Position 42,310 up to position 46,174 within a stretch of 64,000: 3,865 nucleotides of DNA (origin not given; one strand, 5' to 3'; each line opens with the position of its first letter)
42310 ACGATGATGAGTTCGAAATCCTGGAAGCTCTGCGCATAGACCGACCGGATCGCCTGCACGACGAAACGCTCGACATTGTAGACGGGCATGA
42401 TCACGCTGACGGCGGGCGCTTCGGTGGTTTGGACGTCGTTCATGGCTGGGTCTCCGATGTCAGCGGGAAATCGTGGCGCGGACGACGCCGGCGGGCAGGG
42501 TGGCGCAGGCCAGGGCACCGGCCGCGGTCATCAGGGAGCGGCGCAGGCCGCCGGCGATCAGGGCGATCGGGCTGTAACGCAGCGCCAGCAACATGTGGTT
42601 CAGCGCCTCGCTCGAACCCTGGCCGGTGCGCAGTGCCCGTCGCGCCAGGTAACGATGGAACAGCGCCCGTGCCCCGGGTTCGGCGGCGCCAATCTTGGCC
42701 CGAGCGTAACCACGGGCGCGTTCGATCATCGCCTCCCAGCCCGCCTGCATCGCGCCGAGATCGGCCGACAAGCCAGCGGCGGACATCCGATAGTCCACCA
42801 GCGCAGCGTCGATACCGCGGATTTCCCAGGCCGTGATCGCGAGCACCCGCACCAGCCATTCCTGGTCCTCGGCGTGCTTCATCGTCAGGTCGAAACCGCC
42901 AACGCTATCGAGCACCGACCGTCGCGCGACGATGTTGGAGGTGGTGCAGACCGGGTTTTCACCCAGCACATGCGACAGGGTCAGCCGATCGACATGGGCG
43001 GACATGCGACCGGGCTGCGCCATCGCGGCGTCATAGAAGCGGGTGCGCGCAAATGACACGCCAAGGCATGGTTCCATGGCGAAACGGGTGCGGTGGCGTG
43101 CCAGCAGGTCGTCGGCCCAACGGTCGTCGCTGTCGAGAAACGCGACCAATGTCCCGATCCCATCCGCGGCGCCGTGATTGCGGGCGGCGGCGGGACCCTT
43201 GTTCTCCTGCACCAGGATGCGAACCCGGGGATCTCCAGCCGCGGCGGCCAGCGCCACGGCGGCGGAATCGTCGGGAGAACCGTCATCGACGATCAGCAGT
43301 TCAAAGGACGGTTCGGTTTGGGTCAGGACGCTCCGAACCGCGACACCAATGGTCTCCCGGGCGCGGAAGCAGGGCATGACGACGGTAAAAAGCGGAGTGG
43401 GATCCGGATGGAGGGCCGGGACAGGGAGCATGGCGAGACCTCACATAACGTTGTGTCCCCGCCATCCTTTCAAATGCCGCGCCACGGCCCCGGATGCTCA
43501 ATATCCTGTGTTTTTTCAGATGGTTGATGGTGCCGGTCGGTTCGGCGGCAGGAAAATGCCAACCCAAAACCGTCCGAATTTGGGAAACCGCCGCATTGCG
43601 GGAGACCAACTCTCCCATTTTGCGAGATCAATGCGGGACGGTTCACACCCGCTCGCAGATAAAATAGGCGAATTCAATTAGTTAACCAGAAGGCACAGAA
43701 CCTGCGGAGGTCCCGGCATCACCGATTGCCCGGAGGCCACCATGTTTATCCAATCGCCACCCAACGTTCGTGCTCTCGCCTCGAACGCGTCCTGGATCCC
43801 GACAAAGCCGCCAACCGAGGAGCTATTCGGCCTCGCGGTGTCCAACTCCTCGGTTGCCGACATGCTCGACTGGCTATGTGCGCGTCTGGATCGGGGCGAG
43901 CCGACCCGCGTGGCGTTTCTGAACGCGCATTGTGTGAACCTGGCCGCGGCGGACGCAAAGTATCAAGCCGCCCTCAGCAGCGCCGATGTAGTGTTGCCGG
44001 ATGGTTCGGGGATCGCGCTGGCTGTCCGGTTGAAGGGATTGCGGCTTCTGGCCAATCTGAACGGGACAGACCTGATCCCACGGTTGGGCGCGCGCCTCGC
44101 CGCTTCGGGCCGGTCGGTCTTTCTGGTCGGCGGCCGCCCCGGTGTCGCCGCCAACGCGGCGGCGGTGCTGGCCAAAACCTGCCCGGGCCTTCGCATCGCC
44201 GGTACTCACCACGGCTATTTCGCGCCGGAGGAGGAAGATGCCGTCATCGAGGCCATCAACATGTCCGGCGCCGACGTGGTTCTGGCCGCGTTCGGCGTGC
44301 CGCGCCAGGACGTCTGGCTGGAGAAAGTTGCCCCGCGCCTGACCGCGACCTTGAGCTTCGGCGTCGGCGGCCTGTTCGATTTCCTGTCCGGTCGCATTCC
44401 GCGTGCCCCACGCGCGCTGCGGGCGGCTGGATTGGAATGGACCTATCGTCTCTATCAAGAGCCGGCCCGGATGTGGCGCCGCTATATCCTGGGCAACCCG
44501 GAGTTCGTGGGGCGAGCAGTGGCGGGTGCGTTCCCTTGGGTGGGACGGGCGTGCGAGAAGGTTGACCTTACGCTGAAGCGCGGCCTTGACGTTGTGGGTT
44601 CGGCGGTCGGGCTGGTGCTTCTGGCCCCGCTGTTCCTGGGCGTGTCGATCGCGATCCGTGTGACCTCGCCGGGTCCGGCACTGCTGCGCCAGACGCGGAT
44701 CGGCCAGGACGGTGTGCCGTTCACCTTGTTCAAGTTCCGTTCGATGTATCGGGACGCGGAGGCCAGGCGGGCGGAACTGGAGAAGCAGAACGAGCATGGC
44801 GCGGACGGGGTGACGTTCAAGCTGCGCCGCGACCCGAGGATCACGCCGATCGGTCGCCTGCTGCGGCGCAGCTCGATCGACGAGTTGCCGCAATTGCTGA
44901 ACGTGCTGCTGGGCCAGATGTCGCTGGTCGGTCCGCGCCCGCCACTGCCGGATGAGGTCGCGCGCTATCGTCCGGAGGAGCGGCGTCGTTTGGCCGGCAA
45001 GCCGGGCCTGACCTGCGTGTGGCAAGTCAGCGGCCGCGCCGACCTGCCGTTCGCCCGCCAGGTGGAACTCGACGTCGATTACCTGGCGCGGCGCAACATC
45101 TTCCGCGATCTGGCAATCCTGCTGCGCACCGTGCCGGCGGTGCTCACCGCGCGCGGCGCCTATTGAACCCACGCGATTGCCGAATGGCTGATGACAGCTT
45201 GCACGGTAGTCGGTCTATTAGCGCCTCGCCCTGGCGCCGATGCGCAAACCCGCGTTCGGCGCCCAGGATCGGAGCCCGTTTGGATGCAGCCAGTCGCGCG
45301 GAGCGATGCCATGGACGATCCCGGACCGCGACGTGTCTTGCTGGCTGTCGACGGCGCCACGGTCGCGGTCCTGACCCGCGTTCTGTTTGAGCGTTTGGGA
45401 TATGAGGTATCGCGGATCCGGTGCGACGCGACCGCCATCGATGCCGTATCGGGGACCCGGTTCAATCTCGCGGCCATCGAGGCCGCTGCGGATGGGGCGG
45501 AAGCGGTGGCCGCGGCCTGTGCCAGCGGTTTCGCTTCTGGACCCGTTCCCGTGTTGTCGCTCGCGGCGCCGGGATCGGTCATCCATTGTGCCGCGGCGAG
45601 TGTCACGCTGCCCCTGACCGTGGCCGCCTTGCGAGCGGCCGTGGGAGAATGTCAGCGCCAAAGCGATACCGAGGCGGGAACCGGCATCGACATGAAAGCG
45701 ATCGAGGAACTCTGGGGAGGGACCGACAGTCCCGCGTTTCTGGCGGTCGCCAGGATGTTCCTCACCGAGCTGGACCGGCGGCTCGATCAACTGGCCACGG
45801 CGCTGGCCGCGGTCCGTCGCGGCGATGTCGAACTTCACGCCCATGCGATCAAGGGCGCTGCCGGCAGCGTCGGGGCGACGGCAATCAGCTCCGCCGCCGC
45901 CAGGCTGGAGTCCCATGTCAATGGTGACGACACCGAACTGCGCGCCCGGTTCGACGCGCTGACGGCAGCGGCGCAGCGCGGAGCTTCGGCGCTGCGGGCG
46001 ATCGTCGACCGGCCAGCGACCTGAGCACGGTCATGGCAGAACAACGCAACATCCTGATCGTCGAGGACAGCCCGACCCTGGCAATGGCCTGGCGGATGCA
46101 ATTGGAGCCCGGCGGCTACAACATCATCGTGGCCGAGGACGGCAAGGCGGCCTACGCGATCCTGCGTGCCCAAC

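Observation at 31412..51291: EPS cluster coupled to a Vibrio-style LuxU/LuxO-like sigma54 phosphorelay in an alphaproteobacterium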

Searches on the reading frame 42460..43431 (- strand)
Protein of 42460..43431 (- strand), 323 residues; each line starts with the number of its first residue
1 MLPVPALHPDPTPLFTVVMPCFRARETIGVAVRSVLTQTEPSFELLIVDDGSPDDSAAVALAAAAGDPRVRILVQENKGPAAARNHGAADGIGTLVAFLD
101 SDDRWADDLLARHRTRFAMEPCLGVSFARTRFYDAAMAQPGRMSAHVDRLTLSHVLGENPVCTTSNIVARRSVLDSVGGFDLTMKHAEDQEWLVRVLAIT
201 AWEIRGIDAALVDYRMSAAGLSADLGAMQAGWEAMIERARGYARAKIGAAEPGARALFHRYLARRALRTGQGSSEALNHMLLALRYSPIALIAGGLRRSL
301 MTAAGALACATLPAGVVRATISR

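Call 3: search_protein_families(library=pfam, proteins=[window:42460-43431:-])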
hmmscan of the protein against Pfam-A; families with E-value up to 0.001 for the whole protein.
window:42460-43431:- (323 aa): 3 families
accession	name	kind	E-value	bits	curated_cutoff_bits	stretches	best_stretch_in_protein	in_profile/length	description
PF00535.33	Glycos_transf_2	-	9e-28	97.7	23.3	1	16-176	1-166/168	Glycosyl transferase family 2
PF10111.15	Glyco_tranf_2_2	-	4.9e-14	52.9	27.3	1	16-199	1-202/276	Glycosyltransferase like family 2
PF13641.12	Glyco_tranf_2_3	-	2.4e-10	41.3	27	1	15-196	3-194/230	Glycosyltransferase like family 2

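Call 84: search_protein_families(library=ncbifam, proteins=[window:42460-43431:-], max_evalue=1)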
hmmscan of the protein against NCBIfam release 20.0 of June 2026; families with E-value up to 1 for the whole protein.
window:42460-43431:- (323 aa): 25 families
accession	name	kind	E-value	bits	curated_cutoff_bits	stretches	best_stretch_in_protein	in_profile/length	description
NF041875.1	EPS_EpsD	equivalog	9e-24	84.4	370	1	16-196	2-189/325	exopolysaccharide biosynthesis glycosyltransferase EpsD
NF047683.1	TeichurnBiosyTuaG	equivalog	1.1e-23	84.2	400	1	12-223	5-212/252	teichuronic acid biosynthesis protein TuaG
NF007482.0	PRK10073.1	equivalog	4.4e-19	68.7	423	1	12-156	5-147/334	glycosyltransferase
TIGR03965.1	mycofact_glyco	equivalog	4.4e-19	68.7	280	1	3-205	65-271/467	mycofactocin biosynthesis glycosyltransferase MftF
TIGR03937.1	PgaC_IcaA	equivalog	6.4e-13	48.4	422.3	1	12-108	44-141/407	poly-beta-1,6-N-acetyl-D-glucosamine synthase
NF050050.1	ProtGlycPglI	equivalog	5.7e-10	39.1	500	1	13-108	2-99/306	GalNAc(5)-diNAcBac-PP-undecaprenol beta-1,3-glucosyltransferase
TIGR04283.1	glyco_like_mftF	equivalog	7.2e-10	38.8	182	1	16-203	2-176/221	TIGR04283 family arsenosugar biosynthesis glycosyltransferase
NF041394.1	GtaseAglG_Halo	equivalog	1.3e-09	37.8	440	1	30-190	20-184/304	glucosyl-dolichyl phosphate glucuronosyltransferase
NF038299.1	EPS_HpsN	equivalog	3.4e-09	36.1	425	1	14-129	2-118/317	hormogonium polysaccharide biosynthesis glycosyltransferase HpsN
TIGR04017.1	WcaA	equivalog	3.9e-09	36.5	495.75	1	12-110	4-103/279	colanic acid biosynthesis glycosyltransferase WcaA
NF007453.0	PRK10018.1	equivalog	7.2e-09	35.7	382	1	12-110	5-104/280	colanic acid biosynthesis glycosyltransferase WcaA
NF053739.1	GlytfEpsEBac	equivalog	7.2e-08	31.7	450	1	15-107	3-97/265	glycosyltransferase EpsE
NF050819.1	PolSacchBiosHfsG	equivalog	4.4e-07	29.4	500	1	13-212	12-215/302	polysaccharide biosynthesis protein HfsG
TIGR04242.1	nodulat_NodC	equivalog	1.5e-06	27.5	550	1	10-117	45-156/395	chitooligosaccharide synthase NodC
NF038302.1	EPS_HpsE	equivalog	1.7e-06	27.2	300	1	15-111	3-105/307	hormogonium polysaccharide biosynthesis glycosyltransferase HpsE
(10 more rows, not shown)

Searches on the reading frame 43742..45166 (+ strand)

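Call 3: search_protein_families(library=pfam, proteins=[window:43742-45166:+])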
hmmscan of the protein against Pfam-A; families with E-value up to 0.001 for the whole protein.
window:43742-45166:+ (474 aa): 2 families
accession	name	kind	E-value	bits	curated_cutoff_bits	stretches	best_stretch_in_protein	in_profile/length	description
PF02397.22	Bac_transf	-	4.1e-60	202.8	27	1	279-468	1-178/179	Bacterial sugar transferase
PF03808.19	Glyco_tran_WecG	-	8.2e-60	201.9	27.4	1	81-248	1-168/168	Glycosyl transferase WecG/TagA/CpsF family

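Call 5: search_protein_families(library=ncbifam, proteins=[window:43742-45166:+], max_evalue=0.01)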
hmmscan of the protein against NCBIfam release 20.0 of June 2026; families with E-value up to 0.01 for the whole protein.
window:43742-45166:+ (474 aa): 14 families
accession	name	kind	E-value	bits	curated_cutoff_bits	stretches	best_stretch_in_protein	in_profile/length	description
TIGR03025.1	EPS_sugtrans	subfamily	1.3e-78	265.2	295.55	1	271-474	250-445/445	exopolysaccharide biosynthesis polyprenyl glycosylphosphotransferase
NF041877.1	EPS_EpsZ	equivalog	1.7e-70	238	800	1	262-473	249-458/459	exopolysaccharide biosynthesis polyisoprenyl-phosphate hexose-1-phosphate transferase EpsZ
TIGR03022.1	WbaP_sugtrans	subfamily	7.3e-67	226.6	403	1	274-474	254-456/456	undecaprenyl-phosphate galactose phosphotransferase WbaP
TIGR03023.1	WcaJ_sugtrans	equivalog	1.7e-59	202.3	410.75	1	273-474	257-453/453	undecaprenyl-phosphate glucose phosphotransferase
NF052601.1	undeca_RfbP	equivalog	4.9e-57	193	330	1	276-473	42-243/244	undecaprenyl-phosphate galactose phosphotransferase family protein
TIGR00696.1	wecG_tagA_cpsF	superfamily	7.2e-43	146.4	69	1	78-252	3-177/178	WecB/TagA/CpsF family glycosyltransferase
NF011751.0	PRK15204.1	equivalog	1.4e-42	145.9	907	1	277-474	278-476/476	undecaprenyl-phosphate galactose phosphotransferase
TIGR03013.1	EpsB_2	subfamily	4.6e-41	141.3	393.35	1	276-473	252-442/443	TIGR03013 family XrtA/PEP-CTERM system glycosyltransferase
NF002980.1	PRK03692.1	equivalog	2.9e-36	125.1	323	1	36-248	15-226/240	lipopolysaccharide N-acetylmannosaminouronosyltransferase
NF050817.1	PolSacchBiosHfsE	equivalog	1.4e-33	116.3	750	1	268-472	261-464/467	polysaccharide biosynthesis protein HfsE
NF007518.0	PRK10124.1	equivalog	4.9e-33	114.6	684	1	273-474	268-464/464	undecaprenyl-phosphate glucose phosphotransferase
NF041872.1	EPS_EpsA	equivalog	3.8e-32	111.7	500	1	27-255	19-250/265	exopolysaccharide biosynthesis glycosyltransferase EpsA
NF041710.1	UDPacetylman_taseTarA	equivalog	3.1e-30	105.5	350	1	35-247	18-230/247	N-acetylglucosaminyldiphosphoundecaprenol N-acetyl-beta-D-mannosaminyltransferase TarA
NF045514.1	glycotran_HepC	equivalog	9e-21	74.2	140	1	274-400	112-211/220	heterocyst development glycosyltransferase HepC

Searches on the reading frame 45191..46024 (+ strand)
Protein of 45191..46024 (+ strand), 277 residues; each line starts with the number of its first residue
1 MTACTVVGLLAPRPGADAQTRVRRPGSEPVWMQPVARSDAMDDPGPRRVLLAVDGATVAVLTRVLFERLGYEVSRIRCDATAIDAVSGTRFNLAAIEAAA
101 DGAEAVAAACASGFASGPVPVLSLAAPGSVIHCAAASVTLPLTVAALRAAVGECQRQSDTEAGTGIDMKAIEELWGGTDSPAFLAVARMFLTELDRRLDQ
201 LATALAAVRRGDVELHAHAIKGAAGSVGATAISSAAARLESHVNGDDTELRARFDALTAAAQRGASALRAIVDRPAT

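Call 4: search_protein_families(library=pfam, proteins=[window:45191-46024:+])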
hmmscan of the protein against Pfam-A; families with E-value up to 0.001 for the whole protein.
window:45191-46024:+ (277 aa): 1 family
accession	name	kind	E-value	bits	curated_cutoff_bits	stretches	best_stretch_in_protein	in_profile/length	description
PF01627.28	Hpt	-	1.8e-13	51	24.6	1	187-258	3-72/84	Hpt domain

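Call 5: search_protein_families(library=ncbifam, proteins=[window:45191-46024:+], max_evalue=0.01)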
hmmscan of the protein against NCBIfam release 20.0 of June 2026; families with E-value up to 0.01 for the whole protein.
window:45191-46024:+ (277 aa): 4 families
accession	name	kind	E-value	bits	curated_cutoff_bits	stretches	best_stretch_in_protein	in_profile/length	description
NF008302.0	PRK11091.1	equivalog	2.8e-07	29.1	838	1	159-272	659-773/779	aerobic respiration two-component sensor histidine kinase ArcB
TIGR02956.1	TMAO_torS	equivalog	8.1e-06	24.2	676.5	1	187-269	884-965/967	TMAO reductase system sensor histidine kinase/response regulator TorS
NF011874.0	PRK15347.1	equivalog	0.00026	19.2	852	1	192-261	844-911/921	two component system sensor kinase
NF041948.1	Phrelay_LuxU_Vib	equivalog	0.004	17.5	140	1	188-245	26-83/110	quorum-sensing phosphorelay protein LuxU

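Call 10: find_homologous_proteins(query=window:45191-46024:+)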
Query window:45191-46024:+ (277 aa): 2 proteins with E <= 0.001 among 8000 candidates.
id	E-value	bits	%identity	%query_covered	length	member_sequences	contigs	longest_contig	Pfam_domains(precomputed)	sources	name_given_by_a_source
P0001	1.6e-137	475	100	86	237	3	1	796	PF01627.29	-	-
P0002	1.2e-98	348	74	88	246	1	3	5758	PF01627.29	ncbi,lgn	-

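Call 13: find_encoding_contigs(protein=P0002, flank=10000)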
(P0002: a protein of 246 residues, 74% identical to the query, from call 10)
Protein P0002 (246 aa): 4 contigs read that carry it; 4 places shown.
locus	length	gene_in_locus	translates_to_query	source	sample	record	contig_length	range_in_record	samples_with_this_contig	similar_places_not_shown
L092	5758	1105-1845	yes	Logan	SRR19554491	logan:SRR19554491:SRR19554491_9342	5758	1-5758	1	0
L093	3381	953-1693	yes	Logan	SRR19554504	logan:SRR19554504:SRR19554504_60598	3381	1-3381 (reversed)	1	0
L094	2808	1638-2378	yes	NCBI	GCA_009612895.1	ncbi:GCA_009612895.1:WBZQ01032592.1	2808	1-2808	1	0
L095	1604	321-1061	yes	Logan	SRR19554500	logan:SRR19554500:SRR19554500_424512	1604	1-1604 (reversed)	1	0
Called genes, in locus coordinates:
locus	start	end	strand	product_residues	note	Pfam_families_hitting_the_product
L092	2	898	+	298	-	?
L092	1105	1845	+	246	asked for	PF01627:Hpt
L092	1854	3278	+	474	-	PF00072:Response_reg, PF00158:Sigma54_activat, PF01078:Mg_chelatase (faint), PF14532:Sigma54_activ_2, PF07728:AAA_5 (weak), PF25601:AAA_lid_14, PF02954:HTH_8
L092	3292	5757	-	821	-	?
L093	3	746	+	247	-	?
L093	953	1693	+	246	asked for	PF01627:Hpt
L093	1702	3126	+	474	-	PF00072:Response_reg, PF00158:Sigma54_activat, PF01078:Mg_chelatase (faint), PF14532:Sigma54_activ_2, PF07728:AAA_5 (weak), PF25601:AAA_lid_14, PF02954:HTH_8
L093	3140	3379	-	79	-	?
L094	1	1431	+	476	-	?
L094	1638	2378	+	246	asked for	PF01627:Hpt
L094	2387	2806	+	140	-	?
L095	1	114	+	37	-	?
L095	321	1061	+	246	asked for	PF01627:Hpt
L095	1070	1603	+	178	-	?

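Call 66: search_protein_families(library=pfam, proteins=[window:45311-46024:+], max_evalue=5)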
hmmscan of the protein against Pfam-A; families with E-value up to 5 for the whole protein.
window:45311-46024:+ (237 aa): 1 family
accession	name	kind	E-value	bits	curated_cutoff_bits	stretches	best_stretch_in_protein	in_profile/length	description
PF01627.28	Hpt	-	3.1e-13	50.2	24.6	1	147-218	3-72/84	Hpt domain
